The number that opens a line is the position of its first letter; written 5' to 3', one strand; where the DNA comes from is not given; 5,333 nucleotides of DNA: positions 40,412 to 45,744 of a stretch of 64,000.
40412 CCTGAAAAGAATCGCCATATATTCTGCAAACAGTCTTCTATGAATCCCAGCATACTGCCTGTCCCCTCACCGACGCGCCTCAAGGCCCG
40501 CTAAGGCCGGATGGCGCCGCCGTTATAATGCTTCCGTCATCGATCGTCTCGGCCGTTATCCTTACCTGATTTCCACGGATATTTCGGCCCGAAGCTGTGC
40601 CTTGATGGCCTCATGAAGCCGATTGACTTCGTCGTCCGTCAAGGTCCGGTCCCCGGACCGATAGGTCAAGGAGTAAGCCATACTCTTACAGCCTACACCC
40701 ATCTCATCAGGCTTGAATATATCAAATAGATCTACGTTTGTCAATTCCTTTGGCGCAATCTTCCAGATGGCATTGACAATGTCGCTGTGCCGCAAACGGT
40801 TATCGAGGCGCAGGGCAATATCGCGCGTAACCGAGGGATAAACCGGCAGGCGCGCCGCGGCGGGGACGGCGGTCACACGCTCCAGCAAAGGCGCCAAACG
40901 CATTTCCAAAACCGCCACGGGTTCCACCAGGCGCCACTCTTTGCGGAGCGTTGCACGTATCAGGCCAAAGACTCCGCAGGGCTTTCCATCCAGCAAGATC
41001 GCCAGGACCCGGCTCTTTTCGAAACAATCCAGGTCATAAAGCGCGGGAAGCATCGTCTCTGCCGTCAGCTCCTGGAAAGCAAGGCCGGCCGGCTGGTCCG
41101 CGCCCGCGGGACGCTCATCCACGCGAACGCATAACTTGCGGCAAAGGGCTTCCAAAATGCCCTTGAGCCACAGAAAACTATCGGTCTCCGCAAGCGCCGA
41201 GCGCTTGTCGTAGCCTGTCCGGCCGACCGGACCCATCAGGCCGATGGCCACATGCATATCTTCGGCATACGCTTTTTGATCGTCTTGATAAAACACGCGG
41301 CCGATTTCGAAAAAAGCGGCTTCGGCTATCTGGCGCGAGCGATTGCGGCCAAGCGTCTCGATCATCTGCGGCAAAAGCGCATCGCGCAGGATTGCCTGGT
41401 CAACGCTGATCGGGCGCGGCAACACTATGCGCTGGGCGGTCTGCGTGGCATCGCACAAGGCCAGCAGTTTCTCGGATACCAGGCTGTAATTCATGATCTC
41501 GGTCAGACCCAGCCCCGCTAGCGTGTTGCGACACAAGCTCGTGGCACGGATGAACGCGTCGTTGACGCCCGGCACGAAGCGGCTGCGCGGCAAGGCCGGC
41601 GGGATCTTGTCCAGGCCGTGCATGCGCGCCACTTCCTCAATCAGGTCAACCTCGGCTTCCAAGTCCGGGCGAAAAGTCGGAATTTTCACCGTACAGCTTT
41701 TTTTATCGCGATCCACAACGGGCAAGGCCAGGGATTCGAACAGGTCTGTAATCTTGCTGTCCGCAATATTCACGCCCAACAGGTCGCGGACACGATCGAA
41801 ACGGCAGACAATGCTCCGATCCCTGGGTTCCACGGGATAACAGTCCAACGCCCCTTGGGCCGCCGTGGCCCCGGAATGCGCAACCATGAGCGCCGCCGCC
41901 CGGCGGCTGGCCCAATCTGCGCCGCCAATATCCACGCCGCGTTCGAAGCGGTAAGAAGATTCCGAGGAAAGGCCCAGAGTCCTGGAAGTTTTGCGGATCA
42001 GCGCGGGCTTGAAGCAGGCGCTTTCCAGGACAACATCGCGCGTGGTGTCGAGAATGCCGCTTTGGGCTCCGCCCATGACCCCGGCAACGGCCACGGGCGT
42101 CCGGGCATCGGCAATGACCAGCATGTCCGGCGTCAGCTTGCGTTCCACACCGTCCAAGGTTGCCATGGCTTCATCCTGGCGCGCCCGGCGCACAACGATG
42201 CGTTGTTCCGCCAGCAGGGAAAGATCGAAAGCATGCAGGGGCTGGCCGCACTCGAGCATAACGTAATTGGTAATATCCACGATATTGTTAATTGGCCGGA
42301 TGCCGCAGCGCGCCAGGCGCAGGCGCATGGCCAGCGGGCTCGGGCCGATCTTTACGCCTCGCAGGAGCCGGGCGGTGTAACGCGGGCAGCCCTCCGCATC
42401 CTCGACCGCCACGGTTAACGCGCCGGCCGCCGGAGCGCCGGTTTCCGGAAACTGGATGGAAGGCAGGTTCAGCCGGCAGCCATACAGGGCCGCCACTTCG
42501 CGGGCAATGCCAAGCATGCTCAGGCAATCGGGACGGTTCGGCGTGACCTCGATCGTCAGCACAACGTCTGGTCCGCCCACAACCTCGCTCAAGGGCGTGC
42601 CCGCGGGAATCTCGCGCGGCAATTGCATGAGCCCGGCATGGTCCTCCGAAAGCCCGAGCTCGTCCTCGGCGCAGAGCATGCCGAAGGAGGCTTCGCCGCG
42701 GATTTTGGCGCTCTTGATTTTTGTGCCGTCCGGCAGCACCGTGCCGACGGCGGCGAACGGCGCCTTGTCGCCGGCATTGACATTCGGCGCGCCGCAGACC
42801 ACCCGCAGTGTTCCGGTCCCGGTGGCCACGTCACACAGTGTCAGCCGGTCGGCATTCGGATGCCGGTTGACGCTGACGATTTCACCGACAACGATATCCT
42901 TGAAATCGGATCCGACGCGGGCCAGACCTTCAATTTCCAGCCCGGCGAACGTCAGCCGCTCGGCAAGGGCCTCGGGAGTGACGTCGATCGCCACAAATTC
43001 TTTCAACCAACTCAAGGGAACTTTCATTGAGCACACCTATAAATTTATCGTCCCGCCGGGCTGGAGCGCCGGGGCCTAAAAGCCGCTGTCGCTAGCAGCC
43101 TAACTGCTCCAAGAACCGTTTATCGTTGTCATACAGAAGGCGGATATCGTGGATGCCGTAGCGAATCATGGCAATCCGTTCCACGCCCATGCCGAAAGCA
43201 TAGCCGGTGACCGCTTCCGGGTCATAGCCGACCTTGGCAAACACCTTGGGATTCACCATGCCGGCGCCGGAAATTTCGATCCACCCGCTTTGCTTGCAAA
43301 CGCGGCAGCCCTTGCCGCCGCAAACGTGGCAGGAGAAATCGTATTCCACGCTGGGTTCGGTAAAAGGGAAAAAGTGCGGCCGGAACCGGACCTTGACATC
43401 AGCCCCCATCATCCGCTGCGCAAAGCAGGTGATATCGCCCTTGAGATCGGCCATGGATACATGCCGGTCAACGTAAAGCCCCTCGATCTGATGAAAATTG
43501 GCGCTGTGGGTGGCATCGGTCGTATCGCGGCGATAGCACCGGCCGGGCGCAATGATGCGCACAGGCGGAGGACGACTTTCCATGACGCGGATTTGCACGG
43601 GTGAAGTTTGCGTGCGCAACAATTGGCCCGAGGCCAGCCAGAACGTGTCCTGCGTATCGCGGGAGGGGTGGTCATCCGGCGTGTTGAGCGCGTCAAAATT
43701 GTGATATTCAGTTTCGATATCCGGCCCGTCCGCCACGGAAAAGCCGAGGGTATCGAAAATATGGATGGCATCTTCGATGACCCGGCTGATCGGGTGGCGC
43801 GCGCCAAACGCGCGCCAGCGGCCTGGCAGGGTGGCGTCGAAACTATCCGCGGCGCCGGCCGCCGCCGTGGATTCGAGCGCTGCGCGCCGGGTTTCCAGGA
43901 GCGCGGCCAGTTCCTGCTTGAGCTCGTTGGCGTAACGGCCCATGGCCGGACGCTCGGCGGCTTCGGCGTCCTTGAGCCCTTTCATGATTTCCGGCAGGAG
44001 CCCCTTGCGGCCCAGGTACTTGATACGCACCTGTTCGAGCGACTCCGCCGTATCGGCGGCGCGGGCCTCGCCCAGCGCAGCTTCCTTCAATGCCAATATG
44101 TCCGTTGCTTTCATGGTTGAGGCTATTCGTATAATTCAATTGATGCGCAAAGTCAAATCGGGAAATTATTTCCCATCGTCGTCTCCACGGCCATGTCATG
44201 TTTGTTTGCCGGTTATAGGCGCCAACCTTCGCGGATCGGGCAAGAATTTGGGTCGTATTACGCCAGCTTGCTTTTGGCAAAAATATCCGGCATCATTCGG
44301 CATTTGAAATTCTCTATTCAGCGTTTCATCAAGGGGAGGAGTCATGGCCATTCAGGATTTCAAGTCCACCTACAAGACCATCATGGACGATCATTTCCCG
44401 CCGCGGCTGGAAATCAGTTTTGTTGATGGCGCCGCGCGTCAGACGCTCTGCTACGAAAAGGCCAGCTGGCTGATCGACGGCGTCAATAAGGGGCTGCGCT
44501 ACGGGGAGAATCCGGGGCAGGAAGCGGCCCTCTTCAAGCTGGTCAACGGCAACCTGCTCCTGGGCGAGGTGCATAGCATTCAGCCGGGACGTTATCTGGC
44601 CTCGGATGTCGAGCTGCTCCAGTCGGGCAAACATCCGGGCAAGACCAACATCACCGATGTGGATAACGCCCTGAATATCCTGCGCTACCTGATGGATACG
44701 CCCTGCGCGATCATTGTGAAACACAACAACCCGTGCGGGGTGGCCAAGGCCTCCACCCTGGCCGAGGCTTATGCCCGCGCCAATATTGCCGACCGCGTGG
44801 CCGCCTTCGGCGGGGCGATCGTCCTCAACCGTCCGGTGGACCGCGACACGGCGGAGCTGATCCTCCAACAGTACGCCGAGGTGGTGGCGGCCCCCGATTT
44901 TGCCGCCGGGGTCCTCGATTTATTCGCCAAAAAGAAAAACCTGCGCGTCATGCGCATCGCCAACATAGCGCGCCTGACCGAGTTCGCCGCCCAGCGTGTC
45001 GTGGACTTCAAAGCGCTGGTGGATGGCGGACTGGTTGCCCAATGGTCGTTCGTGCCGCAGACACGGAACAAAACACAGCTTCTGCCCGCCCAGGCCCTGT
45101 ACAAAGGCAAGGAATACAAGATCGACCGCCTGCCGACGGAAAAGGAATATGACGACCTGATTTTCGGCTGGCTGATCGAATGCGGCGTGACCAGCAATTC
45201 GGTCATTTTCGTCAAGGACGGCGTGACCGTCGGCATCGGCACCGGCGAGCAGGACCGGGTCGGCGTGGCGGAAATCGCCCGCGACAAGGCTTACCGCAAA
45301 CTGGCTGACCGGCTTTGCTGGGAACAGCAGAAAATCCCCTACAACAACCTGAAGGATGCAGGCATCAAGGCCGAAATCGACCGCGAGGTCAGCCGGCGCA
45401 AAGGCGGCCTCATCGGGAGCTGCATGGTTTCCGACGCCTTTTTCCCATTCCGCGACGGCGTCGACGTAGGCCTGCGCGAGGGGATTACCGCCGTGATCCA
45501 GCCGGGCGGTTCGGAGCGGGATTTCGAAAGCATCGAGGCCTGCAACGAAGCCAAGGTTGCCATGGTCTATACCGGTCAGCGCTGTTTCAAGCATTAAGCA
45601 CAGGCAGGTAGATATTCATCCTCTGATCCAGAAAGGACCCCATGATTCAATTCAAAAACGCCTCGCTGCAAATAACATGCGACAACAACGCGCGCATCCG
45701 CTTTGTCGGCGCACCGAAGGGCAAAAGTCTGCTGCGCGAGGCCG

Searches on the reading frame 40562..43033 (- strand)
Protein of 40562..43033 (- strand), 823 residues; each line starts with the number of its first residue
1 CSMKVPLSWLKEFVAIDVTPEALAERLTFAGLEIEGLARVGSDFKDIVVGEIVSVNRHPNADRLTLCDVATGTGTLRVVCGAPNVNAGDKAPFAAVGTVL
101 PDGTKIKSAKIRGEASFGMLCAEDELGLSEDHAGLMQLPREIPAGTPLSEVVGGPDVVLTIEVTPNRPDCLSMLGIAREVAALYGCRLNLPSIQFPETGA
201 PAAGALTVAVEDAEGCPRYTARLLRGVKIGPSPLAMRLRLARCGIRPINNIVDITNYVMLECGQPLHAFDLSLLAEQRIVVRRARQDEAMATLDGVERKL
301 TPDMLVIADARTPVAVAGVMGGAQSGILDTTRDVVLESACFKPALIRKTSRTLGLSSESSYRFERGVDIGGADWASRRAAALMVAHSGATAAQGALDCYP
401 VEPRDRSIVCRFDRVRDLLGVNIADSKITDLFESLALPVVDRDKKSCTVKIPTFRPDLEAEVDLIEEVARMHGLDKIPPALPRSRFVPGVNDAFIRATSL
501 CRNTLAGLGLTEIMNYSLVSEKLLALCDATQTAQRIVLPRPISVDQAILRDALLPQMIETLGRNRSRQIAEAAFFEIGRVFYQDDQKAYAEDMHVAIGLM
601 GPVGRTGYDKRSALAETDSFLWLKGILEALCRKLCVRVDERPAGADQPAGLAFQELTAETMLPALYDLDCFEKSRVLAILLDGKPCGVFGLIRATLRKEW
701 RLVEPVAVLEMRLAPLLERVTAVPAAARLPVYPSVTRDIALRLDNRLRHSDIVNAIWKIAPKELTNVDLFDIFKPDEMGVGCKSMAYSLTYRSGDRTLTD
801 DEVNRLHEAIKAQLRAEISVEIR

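Call 28: search_protein_families(library=pfam, proteins=[window:40562-43033:-], max_evalue=0.001)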
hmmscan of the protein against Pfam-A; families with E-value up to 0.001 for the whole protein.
window:40562-43033:- (823 aa): 5 families
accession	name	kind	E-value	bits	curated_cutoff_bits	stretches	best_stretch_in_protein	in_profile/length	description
PF03483.22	B3_4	-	9.8e-68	227.6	29.3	1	216-387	2-173/174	B3/4 domain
PF17759.6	tRNA_synthFbeta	-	9.8e-40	136.7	22.4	1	477-713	1-214/214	Phenylalanyl tRNA synthetase beta chain CLM domain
PF03147.19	FDX-ACB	-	9.2e-25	87.4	31.1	1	730-823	1-94/94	Ferredoxin-fold anticodon binding domain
PF03484.21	B5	-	5.2e-21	75.1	28.6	1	408-473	1-66/67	tRNA synthetase B5 domain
PF01588.26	tRNA_bind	-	6.3e-21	74.7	27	1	47-146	1-95/96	Putative tRNA binding domain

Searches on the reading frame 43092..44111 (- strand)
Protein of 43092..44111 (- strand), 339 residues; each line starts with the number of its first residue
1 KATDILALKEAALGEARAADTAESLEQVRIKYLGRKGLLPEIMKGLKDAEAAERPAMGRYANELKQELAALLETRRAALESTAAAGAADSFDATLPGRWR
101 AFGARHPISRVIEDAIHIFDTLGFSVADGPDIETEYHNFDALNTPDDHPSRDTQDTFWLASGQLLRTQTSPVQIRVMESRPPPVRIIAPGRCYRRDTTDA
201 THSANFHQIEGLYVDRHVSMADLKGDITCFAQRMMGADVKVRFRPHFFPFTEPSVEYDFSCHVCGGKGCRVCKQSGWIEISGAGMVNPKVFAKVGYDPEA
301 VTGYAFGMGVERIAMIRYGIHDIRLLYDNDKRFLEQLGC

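Call 28: search_protein_families(library=pfam, proteins=[window:43092-44111:-], max_evalue=0.001)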
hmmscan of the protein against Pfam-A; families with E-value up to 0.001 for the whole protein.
window:43092-44111:- (339 aa): 2 families
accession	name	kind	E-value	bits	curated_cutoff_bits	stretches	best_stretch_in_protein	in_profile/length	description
PF01409.25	tRNA-synt_2d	-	1.7e-96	322.9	19.8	1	91-336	2-245/246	tRNA synthetases class II core domain (F)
PF02912.23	Phe_tRNA-synt_N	-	1.7e-20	73.2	22.3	1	21-84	2-65/69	Aminoacyl tRNA synthetase class II, N-terminal domain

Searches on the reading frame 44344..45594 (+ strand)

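Call 28: search_protein_families(library=pfam, proteins=[window:44344-45594:+], max_evalue=0.001)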
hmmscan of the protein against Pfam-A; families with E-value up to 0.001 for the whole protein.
window:44344-45594:+ (417 aa): 1 family
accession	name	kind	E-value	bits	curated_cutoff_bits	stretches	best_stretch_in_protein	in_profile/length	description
PF01808.24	AICARFT_IMPCHas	-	2e-57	195.5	25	1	49-315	77-311/311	AICARFT/IMPCHase bienzyme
